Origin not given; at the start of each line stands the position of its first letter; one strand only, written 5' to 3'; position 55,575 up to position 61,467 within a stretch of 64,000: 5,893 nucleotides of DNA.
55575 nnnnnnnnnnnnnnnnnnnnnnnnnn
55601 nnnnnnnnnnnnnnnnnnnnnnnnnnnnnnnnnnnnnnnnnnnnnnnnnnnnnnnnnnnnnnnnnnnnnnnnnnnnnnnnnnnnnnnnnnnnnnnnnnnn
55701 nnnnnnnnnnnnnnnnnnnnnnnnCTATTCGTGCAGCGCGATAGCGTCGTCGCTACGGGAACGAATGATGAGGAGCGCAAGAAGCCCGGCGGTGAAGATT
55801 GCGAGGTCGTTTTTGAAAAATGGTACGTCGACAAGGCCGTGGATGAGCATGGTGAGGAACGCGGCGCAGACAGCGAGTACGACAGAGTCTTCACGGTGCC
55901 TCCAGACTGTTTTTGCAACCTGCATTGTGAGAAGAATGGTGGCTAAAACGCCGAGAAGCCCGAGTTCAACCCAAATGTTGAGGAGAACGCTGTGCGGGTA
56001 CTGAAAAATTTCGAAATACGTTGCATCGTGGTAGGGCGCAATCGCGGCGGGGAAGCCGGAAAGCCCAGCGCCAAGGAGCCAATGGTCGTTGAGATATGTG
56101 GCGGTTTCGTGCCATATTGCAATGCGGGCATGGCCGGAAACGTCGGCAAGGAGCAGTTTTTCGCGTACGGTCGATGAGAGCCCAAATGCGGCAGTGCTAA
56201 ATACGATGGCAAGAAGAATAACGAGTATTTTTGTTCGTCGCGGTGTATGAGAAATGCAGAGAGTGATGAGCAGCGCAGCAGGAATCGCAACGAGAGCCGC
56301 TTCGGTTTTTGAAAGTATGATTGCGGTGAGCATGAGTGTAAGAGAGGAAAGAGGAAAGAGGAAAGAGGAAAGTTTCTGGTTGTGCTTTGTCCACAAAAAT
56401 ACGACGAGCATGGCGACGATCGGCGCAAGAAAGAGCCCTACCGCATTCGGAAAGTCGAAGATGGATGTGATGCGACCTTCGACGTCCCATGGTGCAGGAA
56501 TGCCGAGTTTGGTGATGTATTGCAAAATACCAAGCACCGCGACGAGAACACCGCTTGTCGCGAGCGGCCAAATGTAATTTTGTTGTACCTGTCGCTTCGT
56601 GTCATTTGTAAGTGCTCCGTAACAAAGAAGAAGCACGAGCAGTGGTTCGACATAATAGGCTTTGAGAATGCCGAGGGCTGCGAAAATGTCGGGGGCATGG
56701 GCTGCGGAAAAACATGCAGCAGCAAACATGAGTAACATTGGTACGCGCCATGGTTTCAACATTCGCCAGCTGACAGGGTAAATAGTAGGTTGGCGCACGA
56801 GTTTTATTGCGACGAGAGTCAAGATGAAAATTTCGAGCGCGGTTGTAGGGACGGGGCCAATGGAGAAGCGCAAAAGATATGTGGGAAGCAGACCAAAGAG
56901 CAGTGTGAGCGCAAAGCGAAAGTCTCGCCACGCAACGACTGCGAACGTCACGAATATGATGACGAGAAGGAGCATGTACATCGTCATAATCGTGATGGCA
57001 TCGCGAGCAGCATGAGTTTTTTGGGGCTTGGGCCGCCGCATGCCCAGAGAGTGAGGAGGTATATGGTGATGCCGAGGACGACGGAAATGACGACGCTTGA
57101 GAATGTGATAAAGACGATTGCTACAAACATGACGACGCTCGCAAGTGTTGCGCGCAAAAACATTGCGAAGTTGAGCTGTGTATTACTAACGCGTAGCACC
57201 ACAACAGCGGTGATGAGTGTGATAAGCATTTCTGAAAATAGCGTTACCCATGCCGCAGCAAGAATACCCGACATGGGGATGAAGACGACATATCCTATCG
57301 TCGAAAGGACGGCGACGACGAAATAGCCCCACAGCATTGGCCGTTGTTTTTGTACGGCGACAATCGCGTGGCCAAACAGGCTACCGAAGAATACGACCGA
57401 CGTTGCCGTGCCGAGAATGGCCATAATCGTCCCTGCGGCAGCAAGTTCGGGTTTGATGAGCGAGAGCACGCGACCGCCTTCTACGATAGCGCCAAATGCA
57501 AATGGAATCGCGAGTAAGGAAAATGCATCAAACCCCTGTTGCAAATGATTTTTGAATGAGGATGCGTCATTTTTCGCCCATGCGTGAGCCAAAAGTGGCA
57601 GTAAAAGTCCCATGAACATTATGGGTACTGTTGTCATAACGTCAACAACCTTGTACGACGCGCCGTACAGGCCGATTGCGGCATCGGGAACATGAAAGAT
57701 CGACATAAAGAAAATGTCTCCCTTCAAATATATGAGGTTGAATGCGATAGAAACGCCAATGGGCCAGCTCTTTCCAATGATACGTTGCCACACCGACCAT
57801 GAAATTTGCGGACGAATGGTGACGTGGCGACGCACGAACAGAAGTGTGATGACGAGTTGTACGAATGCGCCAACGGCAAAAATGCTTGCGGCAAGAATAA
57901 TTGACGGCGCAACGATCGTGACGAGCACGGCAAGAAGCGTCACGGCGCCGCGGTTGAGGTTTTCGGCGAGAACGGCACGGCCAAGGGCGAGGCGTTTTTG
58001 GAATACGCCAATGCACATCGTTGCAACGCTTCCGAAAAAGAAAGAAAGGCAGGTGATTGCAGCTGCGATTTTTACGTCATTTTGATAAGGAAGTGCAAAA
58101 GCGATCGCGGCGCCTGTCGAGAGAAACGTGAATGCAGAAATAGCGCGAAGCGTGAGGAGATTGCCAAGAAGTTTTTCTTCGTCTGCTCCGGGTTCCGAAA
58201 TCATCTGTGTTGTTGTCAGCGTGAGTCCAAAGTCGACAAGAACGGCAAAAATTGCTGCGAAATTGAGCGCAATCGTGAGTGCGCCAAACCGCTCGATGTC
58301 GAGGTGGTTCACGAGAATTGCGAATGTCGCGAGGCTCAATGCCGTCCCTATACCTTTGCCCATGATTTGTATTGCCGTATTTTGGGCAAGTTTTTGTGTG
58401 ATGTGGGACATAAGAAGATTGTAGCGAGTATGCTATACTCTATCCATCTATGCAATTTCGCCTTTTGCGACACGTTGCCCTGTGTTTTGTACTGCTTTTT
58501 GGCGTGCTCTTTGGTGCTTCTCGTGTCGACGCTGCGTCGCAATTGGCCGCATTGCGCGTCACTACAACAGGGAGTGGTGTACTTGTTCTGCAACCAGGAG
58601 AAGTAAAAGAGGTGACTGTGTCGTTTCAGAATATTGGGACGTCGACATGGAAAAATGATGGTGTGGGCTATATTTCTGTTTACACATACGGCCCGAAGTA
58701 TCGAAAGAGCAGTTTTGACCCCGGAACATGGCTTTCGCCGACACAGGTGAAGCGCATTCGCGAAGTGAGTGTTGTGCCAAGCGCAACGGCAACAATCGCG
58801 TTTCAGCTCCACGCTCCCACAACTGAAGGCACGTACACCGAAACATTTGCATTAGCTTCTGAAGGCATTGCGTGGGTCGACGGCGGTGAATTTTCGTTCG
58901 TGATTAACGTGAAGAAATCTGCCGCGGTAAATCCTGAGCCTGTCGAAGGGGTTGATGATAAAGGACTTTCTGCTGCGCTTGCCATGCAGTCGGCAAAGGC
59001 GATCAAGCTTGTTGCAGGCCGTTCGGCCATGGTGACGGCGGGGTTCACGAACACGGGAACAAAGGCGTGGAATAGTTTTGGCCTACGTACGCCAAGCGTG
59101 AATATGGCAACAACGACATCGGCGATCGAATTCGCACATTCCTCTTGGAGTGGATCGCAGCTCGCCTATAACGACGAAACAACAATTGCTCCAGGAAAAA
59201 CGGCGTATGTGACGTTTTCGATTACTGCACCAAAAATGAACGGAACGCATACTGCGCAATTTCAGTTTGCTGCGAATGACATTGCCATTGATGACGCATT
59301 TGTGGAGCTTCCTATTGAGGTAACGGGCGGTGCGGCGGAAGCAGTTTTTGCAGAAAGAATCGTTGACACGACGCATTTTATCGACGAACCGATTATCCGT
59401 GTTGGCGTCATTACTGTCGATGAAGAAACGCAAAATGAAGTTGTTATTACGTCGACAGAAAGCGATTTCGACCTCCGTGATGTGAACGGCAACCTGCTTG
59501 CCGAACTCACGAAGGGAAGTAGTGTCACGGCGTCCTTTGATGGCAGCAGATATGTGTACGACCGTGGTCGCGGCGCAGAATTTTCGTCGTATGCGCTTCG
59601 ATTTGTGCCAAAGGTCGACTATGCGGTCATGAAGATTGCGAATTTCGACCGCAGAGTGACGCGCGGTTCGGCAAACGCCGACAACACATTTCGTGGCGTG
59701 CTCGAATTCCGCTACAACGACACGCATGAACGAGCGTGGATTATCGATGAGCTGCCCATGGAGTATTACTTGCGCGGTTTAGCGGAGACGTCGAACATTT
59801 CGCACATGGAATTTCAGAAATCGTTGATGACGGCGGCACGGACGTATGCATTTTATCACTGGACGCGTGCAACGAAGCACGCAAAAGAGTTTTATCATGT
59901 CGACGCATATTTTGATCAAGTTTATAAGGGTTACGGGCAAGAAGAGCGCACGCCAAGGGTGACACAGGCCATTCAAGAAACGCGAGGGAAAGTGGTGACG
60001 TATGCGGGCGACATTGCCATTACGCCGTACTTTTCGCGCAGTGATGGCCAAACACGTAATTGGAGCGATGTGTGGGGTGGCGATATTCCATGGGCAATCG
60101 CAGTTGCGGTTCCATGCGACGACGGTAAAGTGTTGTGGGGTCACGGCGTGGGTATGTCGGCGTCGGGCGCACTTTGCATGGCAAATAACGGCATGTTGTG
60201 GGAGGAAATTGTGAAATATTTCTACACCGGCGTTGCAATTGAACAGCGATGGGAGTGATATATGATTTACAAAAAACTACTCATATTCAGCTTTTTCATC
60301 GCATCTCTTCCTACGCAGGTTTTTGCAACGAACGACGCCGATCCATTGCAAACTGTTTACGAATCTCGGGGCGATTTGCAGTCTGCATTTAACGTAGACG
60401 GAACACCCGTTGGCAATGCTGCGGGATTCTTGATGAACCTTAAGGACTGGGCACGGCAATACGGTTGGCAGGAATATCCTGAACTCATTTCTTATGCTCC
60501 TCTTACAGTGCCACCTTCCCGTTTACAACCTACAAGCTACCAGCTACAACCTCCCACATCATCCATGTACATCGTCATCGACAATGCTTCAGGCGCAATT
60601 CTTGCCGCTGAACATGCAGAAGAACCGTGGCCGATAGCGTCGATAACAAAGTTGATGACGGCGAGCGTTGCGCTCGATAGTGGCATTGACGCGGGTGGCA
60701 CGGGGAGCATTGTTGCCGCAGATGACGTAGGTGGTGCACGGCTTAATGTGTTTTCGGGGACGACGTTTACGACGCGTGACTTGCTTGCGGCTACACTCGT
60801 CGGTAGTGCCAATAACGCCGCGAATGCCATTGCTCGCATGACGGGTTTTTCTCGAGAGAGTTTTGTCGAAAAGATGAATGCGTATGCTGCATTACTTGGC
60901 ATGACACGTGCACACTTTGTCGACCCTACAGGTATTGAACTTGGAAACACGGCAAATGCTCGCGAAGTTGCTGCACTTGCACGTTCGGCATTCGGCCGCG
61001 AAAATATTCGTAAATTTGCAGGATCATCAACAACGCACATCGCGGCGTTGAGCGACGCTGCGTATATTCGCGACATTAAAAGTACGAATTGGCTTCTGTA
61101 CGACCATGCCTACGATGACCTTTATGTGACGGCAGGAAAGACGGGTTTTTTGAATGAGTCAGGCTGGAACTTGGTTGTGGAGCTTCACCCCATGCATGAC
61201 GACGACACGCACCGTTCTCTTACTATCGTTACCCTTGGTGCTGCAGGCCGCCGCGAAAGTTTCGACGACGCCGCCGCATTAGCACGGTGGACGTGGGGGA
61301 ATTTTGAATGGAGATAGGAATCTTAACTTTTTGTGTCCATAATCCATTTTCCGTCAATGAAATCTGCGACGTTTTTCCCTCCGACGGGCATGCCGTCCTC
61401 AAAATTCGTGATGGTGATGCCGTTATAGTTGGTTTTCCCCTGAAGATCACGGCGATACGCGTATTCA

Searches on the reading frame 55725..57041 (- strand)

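Call 10: search_protein_families(library=pfam, proteins=[window:55725-57041:-], max_evalue=0.001)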
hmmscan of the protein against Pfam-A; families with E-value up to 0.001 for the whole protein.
window:55725-57041:- (438 aa): 1 family
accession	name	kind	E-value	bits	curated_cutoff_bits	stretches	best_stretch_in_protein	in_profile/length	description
PF04932.20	Wzy_C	-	8.6e-18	65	31.7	1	234-368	3-148/149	O-Antigen ligase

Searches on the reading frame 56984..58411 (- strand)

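Call 10: search_protein_families(library=pfam, proteins=[window:56984-58411:-], max_evalue=0.001)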
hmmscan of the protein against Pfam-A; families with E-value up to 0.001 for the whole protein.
window:56984-58411:- (475 aa): 1 family
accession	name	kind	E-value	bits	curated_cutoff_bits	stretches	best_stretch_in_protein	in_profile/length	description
PF01943.22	Polysacc_synt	-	6.5e-17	62.3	28.2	1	8-276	1-272/274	Polysaccharide biosynthesis protein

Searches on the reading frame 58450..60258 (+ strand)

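Call 10: search_protein_families(library=pfam, proteins=[window:58450-60258:+], max_evalue=0.001)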
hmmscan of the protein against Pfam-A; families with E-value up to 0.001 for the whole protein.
window:58450-60258:+ (602 aa): 2 families
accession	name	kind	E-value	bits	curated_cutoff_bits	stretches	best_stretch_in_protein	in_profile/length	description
PF08486.15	SpoIID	-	6.8e-12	46.3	23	1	428-518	4-97/97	Stage II sporulation protein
PF16158.11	N_BRCA1_IG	-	1.9e-10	41.7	28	1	46-138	7-94/108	Ig-like domain from next to BRCA1 gene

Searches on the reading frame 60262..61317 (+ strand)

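Call 41: search_protein_families(library=pfam, proteins=[window:60262-61317:+], max_evalue=0.001)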
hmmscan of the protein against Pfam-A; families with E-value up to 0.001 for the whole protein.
window:60262-61317:+ (351 aa): 2 families
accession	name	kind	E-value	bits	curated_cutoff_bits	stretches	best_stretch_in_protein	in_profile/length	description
PF00768.25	Peptidase_S11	-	4.2e-35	121.8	27.6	1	99-307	11-222/239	D-alanyl-D-alanine carboxypeptidase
PF13354.11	Beta-lactamase2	-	7.8e-06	25.8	22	1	115-241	13-144/214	Beta-lactamase enzyme family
